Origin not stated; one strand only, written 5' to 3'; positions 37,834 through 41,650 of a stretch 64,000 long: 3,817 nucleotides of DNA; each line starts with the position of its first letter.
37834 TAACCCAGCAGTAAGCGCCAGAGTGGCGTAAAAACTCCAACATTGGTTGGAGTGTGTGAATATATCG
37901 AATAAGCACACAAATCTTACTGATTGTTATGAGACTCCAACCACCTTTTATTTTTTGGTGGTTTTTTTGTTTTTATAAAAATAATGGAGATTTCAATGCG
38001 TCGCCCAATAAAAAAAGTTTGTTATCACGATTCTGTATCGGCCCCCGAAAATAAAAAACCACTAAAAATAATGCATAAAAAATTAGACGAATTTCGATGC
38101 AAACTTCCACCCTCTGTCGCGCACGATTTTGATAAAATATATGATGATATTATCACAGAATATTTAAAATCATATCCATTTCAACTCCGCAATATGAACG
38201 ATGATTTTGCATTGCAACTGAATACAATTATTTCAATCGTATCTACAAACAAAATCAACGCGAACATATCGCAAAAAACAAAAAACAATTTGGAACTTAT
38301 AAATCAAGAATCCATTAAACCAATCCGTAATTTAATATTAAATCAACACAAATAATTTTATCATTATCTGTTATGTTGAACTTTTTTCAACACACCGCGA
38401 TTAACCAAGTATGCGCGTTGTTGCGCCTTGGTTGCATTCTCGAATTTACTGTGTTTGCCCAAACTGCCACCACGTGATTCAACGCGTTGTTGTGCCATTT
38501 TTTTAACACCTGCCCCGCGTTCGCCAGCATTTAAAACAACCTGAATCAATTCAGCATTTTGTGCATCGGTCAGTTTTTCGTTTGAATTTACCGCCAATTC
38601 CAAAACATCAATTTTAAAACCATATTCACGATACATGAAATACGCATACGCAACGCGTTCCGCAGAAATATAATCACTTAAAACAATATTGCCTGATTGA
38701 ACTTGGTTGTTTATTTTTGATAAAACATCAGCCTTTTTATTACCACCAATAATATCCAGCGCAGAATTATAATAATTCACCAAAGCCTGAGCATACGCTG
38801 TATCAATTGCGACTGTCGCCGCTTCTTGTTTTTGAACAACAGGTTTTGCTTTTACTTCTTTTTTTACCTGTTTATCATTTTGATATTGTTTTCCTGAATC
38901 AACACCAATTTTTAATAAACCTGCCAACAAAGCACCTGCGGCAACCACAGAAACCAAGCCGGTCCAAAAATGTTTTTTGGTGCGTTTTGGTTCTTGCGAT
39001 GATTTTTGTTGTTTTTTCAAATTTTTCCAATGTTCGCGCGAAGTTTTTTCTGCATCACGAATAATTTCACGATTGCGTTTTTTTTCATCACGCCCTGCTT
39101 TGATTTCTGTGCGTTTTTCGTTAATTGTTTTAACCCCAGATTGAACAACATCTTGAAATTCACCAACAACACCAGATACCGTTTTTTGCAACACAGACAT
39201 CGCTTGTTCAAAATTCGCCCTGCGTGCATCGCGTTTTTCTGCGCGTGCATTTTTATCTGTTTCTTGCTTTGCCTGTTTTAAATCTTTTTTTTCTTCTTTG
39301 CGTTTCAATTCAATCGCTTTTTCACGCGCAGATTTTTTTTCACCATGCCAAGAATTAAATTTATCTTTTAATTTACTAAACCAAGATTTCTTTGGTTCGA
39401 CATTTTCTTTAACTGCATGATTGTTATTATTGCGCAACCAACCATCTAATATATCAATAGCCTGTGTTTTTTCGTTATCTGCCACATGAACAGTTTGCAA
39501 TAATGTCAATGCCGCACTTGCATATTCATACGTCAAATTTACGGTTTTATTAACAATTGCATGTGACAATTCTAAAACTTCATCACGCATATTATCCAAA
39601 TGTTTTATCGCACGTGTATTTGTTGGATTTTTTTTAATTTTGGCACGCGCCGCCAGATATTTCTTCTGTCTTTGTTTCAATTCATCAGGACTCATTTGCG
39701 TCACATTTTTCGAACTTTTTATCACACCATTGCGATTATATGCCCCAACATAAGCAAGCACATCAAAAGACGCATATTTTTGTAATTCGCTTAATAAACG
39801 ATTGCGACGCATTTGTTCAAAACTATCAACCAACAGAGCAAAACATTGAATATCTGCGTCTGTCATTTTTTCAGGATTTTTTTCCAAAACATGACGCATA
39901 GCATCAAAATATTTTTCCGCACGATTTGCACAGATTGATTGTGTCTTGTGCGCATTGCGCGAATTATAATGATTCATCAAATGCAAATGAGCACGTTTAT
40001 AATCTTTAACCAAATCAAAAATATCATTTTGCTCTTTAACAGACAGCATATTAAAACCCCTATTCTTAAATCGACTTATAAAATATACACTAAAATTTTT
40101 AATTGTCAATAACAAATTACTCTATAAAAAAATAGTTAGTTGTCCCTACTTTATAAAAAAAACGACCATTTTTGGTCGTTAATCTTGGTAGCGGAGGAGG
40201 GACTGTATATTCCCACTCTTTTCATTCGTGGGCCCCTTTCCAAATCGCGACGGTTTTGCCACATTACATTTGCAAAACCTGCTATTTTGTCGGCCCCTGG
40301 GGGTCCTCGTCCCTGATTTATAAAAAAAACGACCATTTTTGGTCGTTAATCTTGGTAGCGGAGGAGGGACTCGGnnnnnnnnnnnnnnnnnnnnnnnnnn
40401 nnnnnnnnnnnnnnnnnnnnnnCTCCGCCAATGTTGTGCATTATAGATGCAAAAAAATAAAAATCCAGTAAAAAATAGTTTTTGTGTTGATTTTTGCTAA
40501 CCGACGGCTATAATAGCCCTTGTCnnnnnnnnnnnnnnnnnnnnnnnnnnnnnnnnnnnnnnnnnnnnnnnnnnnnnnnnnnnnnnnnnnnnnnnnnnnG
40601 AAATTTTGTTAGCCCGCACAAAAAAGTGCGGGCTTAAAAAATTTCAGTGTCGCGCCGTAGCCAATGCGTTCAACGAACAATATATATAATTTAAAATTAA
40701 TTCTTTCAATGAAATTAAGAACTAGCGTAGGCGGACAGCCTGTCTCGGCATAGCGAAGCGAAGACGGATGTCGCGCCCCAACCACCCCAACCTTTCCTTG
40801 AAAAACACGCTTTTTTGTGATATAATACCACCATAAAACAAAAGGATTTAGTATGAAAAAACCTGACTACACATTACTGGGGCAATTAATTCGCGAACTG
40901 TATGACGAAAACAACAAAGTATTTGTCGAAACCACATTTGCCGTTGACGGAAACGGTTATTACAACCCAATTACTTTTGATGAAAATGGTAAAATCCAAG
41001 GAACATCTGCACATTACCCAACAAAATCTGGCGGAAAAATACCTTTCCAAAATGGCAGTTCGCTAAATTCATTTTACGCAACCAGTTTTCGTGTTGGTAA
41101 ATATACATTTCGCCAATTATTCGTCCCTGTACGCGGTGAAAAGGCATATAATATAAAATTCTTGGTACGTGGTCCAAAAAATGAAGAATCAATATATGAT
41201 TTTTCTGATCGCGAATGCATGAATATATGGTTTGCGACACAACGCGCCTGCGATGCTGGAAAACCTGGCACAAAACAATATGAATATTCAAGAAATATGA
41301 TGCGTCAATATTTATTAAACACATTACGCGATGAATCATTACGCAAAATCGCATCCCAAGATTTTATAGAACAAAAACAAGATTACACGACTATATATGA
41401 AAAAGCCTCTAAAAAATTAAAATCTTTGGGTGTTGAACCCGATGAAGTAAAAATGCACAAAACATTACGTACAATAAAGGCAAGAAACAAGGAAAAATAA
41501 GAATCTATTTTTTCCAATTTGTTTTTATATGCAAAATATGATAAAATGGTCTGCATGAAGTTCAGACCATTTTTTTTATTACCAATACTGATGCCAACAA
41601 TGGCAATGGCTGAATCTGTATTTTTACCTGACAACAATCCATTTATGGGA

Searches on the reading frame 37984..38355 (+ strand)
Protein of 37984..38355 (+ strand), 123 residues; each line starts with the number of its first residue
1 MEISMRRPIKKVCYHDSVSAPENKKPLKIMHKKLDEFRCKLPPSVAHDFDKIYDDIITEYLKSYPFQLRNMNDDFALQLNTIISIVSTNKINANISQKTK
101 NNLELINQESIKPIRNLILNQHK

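Call 12: search_protein_families(library=pfam, proteins=[window:37984-38355:+], max_evalue=0.01)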
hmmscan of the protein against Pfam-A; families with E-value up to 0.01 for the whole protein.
window:37984-38355:+ (123 aa): 0 families

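Call 13: find_homologous_proteins(query=window:37996-38355:+, max_evalue=0.001)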
Query window:37996-38355:+ (119 aa): 1 proteins with E <= 0.001 among 3 candidates.
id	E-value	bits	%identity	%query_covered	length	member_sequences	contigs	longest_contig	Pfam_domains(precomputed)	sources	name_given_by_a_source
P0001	1.3e-67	243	97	100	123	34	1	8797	-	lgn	-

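Call 78: search_protein_representatives(protein=window:37996-38355:+)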
Query: 119 residues. Proteins with E-value up to 0.001 (for the whole library): 4; up to 1e-10: 2; up to 1e-30: 1. The best 4 are listed.
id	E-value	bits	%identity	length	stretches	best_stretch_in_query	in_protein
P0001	4.1e-68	243.0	97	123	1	1-119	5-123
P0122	5.9e-22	94.3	46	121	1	2-114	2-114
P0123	3.8e-06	43.4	47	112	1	26-88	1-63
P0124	7.2e-04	36.1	32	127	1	7-110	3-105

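Call 86: predict_structure(alignment_id=A6)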
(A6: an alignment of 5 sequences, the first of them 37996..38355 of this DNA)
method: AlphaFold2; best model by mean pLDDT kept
length: 119 residues; sequences in the alignment: 5
mean_pLDDT: 81.4   pTM: 0.76
mean pLDDT of the five models: 81.4, 79.8, 79.5, 78.1, 76.4
residues with pLDDT >= 90: 51; 70-90: 42; 50-70: 16; < 50: 10
segments of 3 or more residues with pLDDT < 50: 1-9
pLDDT, mean of each block of 10 residues (from residue 1): 42 62 87 93 92 87 71 91 89 90 93 80
secondary structure, 60 per line:
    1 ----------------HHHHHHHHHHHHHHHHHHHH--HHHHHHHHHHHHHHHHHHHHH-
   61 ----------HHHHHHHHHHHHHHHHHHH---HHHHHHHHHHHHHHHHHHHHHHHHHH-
elements in order: H17-36 H39-59 H71-89 H93-118

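Call 89: fold_search(model_id=the predicted structure, library=pdb)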
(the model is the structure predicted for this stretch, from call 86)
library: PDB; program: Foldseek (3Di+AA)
matches with E <= 10: 144; with E <= 0.001: 0
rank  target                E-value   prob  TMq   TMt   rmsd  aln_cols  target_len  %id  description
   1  9lki_A                8.7e-01  0.25  0.31  0.30   7.1       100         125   11  N-terminal domain (NTD) structure of aciniform spidroin 1(AcSp1) from Latrodectus hesperus (released 2025-10-01)
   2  7aqs_X                1.1e+00  0.13  0.25  0.20  13.8       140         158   12  Crystal structure of E. coli DPS in space group P1 (released 2021-09-01)
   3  7dgy                  1.5e+00  0.35  0.34  0.40   9.0        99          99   10  De novo designed protein H4C2R (released 2021-12-15)
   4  8c6v_A                1.6e+00  0.08  0.23  0.18  15.5       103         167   12  The RNA silencing suppressor P8 from High-Plains Wheat Mosaic Virus (released 2024-07-24)
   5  6o03_A                1.7e+00  0.12  0.25  0.14   9.7       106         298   15  Monobody (MC17) bound to tyrosine kinase binding domain of E3 ubiquitin ligase CBL (released 2020-08-19)
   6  5xgo_B                1.8e+00  0.12  0.29  0.23  14.4       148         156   12  The Ferritin E-Domain: Toward Understanding Its Role in Protein Cage Assembly Through the Crystal Structure of a Maxi- (released 2018-02-28)
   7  1dps_B                1.9e+00  0.11  0.29  0.24  14.5       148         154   13  THE CRYSTAL STRUCTURE OF DPS, A FERRITIN HOMOLOG THAT BINDS AND PROTECTS DNA (released 1998-09-16)
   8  6gcm_B                1.9e+00  0.09  0.25  0.20  14.6       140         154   14  Escherichia coli DPS (released 2019-05-01)
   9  6b0d_C                1.9e+00  0.09  0.25  0.20  14.3       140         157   13  An E. coli DPS protein from ferritin superfamily (released 2018-09-19)
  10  6ksb_A                2.0e+00  0.16  0.29  0.07  12.7       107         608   13  Crystal Structure of E447A M130G Acyl-CoA Dehydrogenase FadE5 mutant from Mycobacteria smegmatis in complex with C16Co (released 2020-07-01)
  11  9e2t_D                2.2e+00  0.18  0.31  0.40   8.8        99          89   13  Structure of a de novo designed interleukin-21 mimetic complex with IL-21R and IL-2Rg (released 2025-09-24)
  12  4dyu_A                2.2e+00  0.10  0.28  0.22  13.5       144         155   10  The crystal structure of DNA starvation/stationary phase protection protein Dps from Yersinia pestis KIM 10 (released 2012-03-14)
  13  4dyu_B                2.5e+00  0.11  0.31  0.26  13.3       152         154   10  The crystal structure of DNA starvation/stationary phase protection protein Dps from Yersinia pestis KIM 10 (released 2012-03-14)
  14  1x8z_A                2.6e+00  0.12  0.27  0.23  10.3        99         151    9  Crystal structure of a pectin methylesterase inhibitor from Arabidopsis thaliana (released 2004-12-28)
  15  1s94_A                2.6e+00  0.10  0.29  0.31  14.9        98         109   13  Crystal structure of the Habc domain of neuronal syntaxin from the squid Loligo pealei (released 2004-05-11)
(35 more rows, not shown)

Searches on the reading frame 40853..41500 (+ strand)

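Call 12: search_protein_families(library=pfam, proteins=[window:40853-41500:+], max_evalue=0.01)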
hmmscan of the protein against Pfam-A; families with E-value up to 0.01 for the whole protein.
window:40853-41500:+ (215 aa): 1 family
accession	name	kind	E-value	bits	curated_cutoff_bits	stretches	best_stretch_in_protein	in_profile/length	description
PF07661.19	MORN_2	-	0.0059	17.1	29.6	0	41-51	7-17/22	MORN repeat variant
